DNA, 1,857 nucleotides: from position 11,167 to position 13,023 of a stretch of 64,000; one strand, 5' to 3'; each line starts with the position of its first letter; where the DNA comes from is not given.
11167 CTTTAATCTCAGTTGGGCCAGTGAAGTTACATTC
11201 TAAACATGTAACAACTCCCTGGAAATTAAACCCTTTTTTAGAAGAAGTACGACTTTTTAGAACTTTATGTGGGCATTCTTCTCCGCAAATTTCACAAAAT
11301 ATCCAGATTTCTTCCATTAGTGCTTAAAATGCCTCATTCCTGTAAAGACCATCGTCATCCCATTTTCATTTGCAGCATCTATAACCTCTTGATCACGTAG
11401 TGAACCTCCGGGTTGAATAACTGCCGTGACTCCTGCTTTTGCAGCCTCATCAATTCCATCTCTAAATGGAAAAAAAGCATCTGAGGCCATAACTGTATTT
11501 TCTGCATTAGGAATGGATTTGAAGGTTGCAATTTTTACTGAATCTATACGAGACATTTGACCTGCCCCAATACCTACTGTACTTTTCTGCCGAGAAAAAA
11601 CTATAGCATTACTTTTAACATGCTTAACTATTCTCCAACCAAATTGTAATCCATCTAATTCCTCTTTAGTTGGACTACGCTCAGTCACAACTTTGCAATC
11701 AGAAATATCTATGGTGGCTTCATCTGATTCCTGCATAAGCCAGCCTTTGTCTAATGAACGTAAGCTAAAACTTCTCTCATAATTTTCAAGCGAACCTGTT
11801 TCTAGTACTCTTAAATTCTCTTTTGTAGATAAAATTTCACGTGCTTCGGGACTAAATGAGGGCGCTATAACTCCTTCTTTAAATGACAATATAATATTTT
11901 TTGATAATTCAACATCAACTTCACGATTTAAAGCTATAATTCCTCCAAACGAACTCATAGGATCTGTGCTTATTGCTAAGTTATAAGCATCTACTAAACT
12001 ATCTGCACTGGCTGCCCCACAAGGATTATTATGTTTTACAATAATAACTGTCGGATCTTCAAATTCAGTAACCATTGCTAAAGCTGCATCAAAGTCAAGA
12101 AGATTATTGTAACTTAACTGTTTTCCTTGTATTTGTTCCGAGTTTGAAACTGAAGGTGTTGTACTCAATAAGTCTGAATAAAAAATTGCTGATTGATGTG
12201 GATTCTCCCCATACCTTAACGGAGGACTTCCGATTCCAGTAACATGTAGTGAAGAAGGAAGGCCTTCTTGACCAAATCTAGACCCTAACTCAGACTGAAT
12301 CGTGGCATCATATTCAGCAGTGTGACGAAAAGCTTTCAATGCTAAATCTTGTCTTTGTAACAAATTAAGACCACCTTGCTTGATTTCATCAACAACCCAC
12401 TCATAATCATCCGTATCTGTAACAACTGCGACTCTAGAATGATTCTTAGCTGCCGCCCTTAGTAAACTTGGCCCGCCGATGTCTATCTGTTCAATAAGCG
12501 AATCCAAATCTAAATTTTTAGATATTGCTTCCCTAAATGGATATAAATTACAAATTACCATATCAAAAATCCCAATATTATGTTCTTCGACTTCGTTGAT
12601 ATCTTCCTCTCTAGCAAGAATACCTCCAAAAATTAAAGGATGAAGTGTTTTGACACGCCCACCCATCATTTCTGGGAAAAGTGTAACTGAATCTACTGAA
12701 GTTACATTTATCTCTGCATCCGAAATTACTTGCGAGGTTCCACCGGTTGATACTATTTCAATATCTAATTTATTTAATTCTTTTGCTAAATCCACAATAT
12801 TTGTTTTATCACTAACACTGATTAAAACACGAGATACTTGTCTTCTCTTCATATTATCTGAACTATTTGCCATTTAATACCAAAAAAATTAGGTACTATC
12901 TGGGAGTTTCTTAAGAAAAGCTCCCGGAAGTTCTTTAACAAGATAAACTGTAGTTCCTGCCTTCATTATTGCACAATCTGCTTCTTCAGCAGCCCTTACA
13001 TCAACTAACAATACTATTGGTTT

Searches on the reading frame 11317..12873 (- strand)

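Call 64: search_protein_families(library=pfam, proteins=[window:11317-12873:-], max_evalue=1e-8)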
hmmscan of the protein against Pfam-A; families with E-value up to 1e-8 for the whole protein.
window:11317-12873:- (518 aa): 2 families
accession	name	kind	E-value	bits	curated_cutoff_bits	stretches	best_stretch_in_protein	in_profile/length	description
PF01808.24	AICARFT_IMPCHas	-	3.8e-116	388.3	25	1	141-450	1-309/311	AICARFT/IMPCHase bienzyme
PF02142.27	MGS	-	2.7e-22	79.2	24.1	1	26-135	2-93/94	MGS-like domain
